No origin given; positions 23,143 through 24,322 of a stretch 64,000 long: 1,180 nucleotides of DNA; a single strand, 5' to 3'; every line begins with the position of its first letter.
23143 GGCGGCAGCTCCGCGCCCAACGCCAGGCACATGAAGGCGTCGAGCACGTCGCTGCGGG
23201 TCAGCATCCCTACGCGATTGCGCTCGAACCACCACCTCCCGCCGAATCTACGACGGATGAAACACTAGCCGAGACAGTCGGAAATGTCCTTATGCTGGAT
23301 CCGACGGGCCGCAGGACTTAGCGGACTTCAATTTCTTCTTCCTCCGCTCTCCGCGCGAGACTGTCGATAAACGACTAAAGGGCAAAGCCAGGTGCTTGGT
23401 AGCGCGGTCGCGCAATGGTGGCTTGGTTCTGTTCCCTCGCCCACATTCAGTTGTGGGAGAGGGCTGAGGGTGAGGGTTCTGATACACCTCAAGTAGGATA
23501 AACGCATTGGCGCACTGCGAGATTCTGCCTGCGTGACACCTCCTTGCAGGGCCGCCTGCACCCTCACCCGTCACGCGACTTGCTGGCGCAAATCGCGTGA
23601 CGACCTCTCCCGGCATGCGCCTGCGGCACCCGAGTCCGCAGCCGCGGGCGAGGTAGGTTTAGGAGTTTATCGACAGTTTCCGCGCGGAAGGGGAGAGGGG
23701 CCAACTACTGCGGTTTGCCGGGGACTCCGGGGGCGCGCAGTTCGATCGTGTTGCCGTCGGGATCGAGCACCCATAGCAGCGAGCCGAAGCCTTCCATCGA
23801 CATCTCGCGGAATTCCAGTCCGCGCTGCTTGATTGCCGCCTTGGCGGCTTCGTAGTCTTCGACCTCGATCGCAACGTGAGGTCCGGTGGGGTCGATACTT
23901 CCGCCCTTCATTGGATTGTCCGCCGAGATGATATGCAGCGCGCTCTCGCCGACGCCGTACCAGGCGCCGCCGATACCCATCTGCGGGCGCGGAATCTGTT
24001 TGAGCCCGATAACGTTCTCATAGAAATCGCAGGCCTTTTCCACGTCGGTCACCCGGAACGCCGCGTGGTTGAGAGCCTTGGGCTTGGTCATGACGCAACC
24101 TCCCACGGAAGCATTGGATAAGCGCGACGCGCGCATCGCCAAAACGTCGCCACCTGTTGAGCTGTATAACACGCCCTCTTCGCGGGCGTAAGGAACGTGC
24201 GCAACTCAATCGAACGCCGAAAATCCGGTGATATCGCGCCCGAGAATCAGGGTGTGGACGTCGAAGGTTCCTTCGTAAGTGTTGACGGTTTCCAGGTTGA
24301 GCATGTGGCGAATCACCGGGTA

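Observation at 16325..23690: Two copies of a novel MITE-like element (family A, 16-bp TIR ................) in inverted orientation bracketing a 6.6-kb gene block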

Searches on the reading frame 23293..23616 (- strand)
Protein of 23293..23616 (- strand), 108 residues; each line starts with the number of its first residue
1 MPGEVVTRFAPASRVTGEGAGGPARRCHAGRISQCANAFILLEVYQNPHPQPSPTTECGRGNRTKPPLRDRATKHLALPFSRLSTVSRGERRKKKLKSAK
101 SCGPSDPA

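Call 41: find_homologous_proteins(query=window:23293-23616:-, max_evalue=0.01)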
Query seq(108 aa): 9 candidates shared short words with the query, none scored E <= 0.01.
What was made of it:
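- The ORFs crossing the elements have no homologue among 5.8 billion proteins (call 41).
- Tried and rejected: Searching the spurious 108-aa ORF of the element against 5.8 billion proteins, to find other copies through miscalled genes: nothing (call 41).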

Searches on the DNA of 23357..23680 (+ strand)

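Call 32: search_dna_similar(query=window:23357-23680:+, collection=plasmids, mode=distant, max_evalue=0.01)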
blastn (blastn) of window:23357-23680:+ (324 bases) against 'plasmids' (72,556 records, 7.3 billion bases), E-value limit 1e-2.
No match.

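Call 87: search_dna_similar(query=window:23357-23404:+, collection=plasmids, mode=distant, max_evalue=10, max_rows=15)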
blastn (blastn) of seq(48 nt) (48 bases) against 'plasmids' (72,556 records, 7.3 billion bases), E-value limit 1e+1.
Records with a match: 4; places in all: 4; records where one place covers at least 80% of the query: 0.
Best place of each record, by identity: >=99% 2; 95-99% 1; 80-90% 1.
By first word of the organism name: Moraxella 2; Hymenobacter 1; Selenomonas 1.
By predicted mobility (MOB-suite, as given by PLSDB): non-mobilizable 4.
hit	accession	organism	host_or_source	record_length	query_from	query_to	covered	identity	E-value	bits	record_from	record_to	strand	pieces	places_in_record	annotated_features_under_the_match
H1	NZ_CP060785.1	Hymenobacter qilianensis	single bacterial strain,ermafrost ...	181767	12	44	69%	85.3%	1e+1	34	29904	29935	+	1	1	hypothetical protein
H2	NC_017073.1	Selenomonas ruminantium subsp. lactilytica TAM6421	-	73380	9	29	44%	95.2%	1e+1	35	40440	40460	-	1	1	hypothetical protein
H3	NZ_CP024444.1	Moraxella osloensis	Homo sapiens,single cell,skin swab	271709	2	19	38%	100.0%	1e+1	34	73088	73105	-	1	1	none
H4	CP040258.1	Moraxella osloensis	mycoplasma culture contaminant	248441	2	19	38%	100.0%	1e+1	34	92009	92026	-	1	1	none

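Call 88: get_annotated_region(hit=H3, flank=2500)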
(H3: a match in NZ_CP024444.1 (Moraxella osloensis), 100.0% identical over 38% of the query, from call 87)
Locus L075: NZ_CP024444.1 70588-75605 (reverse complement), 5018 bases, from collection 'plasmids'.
description: Moraxella osloensis strain NP7 plasmid pNP7-1, complete sequence
organism: Moraxella osloensis (NCBI taxid 34062)
taxonomy: Bacteria; Pseudomonadota; Gammaproteobacteria; Moraxellales; Moraxellaceae; Moraxella; Moraxella osloensis
host: -; source: Homo sapiens,single cell,skin swab; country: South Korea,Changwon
typing (MOB-suite, as given by PLSDB): non-mobilizable; replicon rep_cluster_1481
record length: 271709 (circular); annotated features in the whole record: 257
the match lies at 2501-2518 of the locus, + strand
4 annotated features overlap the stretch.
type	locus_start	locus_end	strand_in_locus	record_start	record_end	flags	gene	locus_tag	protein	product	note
CDS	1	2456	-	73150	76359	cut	-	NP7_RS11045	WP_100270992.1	hypothetical protein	-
CDS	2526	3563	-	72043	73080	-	-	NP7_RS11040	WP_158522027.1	thermonuclease family protein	-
CDS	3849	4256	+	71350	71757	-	-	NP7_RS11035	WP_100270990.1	transposase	GO:0006313 - DNA transposition [Evidence IEA]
CDS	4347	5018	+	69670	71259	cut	-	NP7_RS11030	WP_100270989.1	hypothetical protein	-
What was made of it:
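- On MITE (non-autonomous DNA transposon with terminal inverted repeats): A search of plasmids gave only chance hits (calls 32, 87, 88).
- Tried and rejected: The Moraxella hit is not at an insertion-sequence end (calls 32, 87, 88).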

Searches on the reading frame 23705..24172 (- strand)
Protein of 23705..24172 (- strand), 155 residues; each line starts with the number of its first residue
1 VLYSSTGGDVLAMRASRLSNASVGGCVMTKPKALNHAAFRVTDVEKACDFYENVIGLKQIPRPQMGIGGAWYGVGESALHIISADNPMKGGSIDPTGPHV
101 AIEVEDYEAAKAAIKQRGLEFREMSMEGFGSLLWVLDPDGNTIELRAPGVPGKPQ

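Call 84: search_protein_families(library=pfam, proteins=[window:23705-24172:-])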
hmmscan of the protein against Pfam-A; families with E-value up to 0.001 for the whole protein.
window:23705-24172:- (155 aa): 3 families
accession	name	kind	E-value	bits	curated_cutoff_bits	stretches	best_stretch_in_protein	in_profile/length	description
PF00903.31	Glyoxalase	-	5.8e-15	56.2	20.6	1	34-145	2-121/121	Glyoxalase/Bleomycin resistance protein/Dioxygenase superfamily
PF13669.12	Glyoxalase_4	-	3.7e-07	30.9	27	1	35-121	1-93/109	Glyoxalase/Bleomycin resistance protein/Dioxygenase superfamily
PF22677.2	Ble-like_N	-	2e-05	24.7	24.5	0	41-66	9-33/41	Bleomycin resistance protein-like N-terminal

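Call 89: find_encoding_contigs(protein=window:23705-24091:-, flank=3000, max_places=10)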
Protein window:23705-24091:- (128 aa): 7 contigs read that carry it; 7 places shown.
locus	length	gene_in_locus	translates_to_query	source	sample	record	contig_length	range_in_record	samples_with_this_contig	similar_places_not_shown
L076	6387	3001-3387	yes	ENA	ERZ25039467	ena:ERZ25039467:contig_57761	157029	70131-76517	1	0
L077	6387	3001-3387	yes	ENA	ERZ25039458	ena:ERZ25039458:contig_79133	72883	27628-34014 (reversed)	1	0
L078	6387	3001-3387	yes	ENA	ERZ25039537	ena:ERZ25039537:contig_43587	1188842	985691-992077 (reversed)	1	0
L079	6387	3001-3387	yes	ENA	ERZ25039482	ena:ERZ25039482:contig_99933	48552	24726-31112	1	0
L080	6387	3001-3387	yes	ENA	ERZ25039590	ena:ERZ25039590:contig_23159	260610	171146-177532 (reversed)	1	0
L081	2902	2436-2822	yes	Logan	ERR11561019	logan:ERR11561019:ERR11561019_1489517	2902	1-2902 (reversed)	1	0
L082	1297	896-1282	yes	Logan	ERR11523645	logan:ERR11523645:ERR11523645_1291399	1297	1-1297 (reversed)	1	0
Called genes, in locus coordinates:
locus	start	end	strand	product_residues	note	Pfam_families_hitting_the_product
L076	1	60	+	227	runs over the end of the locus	-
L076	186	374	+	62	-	-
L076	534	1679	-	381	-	PF00126:HTH_1, PF03466:LysR_substrate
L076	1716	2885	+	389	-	PF02771:Acyl-CoA_dh_N, PF02770:Acyl-CoA_dh_M, PF00441:Acyl-CoA_dh_1, PF08028:Acyl-CoA_dh_2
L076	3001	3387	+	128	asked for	PF00903:Glyoxalase, PF13669:Glyoxalase_4 (faint), PF22677:Ble-like_N (faint)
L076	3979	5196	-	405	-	PF00158:Sigma54_activat, PF01078:Mg_chelatase (faint), PF14532:Sigma54_activ_2, PF00004:AAA (weak), PF07728:AAA_5, PF25601:AAA_lid_14, PF02954:HTH_8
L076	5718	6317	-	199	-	PF05951:Peptidase_M15_2, PF08291:Peptidase_M15_3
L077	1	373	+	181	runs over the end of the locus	PF01161:PBP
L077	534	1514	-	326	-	PF00126:HTH_1, PF03466:LysR_substrate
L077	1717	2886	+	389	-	PF02771:Acyl-CoA_dh_N, PF02770:Acyl-CoA_dh_M, PF00441:Acyl-CoA_dh_1, PF08028:Acyl-CoA_dh_2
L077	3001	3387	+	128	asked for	PF00903:Glyoxalase, PF13669:Glyoxalase_4 (faint), PF22677:Ble-like_N (faint)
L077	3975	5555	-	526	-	-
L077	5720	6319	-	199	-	PF05951:Peptidase_M15_2, PF08291:Peptidase_M15_3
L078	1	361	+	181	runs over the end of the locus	PF01161:PBP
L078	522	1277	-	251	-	PF03466:LysR_substrate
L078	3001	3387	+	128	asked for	PF00903:Glyoxalase, PF13669:Glyoxalase_4 (faint), PF22677:Ble-like_N (faint)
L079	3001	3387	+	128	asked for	PF00903:Glyoxalase, PF13669:Glyoxalase_4 (faint), PF22677:Ble-like_N (faint)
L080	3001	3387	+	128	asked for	PF00903:Glyoxalase, PF13669:Glyoxalase_4 (faint), PF22677:Ble-like_N (faint)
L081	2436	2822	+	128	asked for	PF00903:Glyoxalase, PF13669:Glyoxalase_4 (faint), PF22677:Ble-like_N (faint)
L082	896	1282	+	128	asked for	PF00903:Glyoxalase, PF13669:Glyoxalase_4 (faint), PF22677:Ble-like_N (faint)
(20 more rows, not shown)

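Call 91: find_encoding_contigs(protein=window:23705-24091:-, flank=10000, max_places=10)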
Protein window:23705-24091:- (128 aa): 7 contigs read that carry it; 7 places shown.
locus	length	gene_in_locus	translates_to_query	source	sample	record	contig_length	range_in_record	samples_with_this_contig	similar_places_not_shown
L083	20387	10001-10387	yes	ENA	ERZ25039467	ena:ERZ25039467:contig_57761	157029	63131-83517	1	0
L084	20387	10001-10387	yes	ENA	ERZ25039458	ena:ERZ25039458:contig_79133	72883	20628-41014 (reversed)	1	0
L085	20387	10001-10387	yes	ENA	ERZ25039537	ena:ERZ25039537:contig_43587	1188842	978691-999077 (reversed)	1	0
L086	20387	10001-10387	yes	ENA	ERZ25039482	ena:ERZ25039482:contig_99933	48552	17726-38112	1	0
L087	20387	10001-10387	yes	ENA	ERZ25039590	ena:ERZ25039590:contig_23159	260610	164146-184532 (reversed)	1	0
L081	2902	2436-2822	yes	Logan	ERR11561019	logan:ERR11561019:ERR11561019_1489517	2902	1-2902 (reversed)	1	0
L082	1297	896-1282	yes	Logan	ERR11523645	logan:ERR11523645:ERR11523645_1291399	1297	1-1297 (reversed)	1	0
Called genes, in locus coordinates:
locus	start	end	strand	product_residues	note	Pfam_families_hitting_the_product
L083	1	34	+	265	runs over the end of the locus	PF03009:GDPD, PF13653:GDPD_2 (weak)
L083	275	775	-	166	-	PF01916:DS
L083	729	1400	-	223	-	PF01916:DS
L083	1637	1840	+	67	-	PF13189:Cytidylate_kin2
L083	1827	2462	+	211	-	PF13189:Cytidylate_kin2, PF04972:BON (faint)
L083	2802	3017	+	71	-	PF04608:PgpA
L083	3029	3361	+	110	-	PF00994:MoCF_biosynth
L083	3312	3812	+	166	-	PF18146:CinA_KH (weak)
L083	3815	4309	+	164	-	PF02464:CinA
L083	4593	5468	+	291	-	PF00215:OMPdecase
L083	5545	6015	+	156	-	PF09594:GT87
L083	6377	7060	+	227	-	-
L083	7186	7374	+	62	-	-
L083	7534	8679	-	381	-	PF00126:HTH_1, PF03466:LysR_substrate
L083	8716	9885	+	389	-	PF02771:Acyl-CoA_dh_N, PF02770:Acyl-CoA_dh_M, PF00441:Acyl-CoA_dh_1, PF08028:Acyl-CoA_dh_2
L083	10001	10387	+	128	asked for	PF00903:Glyoxalase, PF13669:Glyoxalase_4 (faint), PF22677:Ble-like_N (faint)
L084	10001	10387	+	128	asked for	PF00903:Glyoxalase, PF13669:Glyoxalase_4 (faint), PF22677:Ble-like_N (faint)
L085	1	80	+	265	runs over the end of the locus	PF03009:GDPD, PF13653:GDPD_2 (weak)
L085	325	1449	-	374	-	PF01916:DS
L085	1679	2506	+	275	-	PF13189:Cytidylate_kin2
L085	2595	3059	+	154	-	PF04608:PgpA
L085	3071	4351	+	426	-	PF00994:MoCF_biosynth, PF18146:CinA_KH, PF02464:CinA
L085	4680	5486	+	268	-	PF00215:OMPdecase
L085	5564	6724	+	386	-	PF09594:GT87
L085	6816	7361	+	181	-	PF01161:PBP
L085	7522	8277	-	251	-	PF03466:LysR_substrate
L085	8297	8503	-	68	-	PF00126:HTH_1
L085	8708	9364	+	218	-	-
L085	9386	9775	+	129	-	PF00441:Acyl-CoA_dh_1, PF08028:Acyl-CoA_dh_2 (weak)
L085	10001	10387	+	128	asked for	PF00903:Glyoxalase, PF13669:Glyoxalase_4 (faint), PF22677:Ble-like_N (faint)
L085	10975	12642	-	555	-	-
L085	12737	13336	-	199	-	PF05951:Peptidase_M15_2, PF08291:Peptidase_M15_3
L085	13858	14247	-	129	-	-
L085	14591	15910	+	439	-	PF00768:Peptidase_S11, PF13354:Beta-lactamase2, PF07943:PBP5_C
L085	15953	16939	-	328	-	PF03992:ABM (faint), PF27539:Y2318_C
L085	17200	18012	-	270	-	PF01548:DEDD_Tnp_IS110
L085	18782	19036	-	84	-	-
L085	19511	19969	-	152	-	-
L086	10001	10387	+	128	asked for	PF00903:Glyoxalase, PF13669:Glyoxalase_4 (faint), PF22677:Ble-like_N (faint)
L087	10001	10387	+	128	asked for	PF00903:Glyoxalase, PF13669:Glyoxalase_4 (faint), PF22677:Ble-like_N (faint)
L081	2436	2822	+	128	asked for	PF00903:Glyoxalase, PF13669:Glyoxalase_4 (faint), PF22677:Ble-like_N (faint)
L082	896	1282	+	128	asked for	PF00903:Glyoxalase, PF13669:Glyoxalase_4 (faint), PF22677:Ble-like_N (faint)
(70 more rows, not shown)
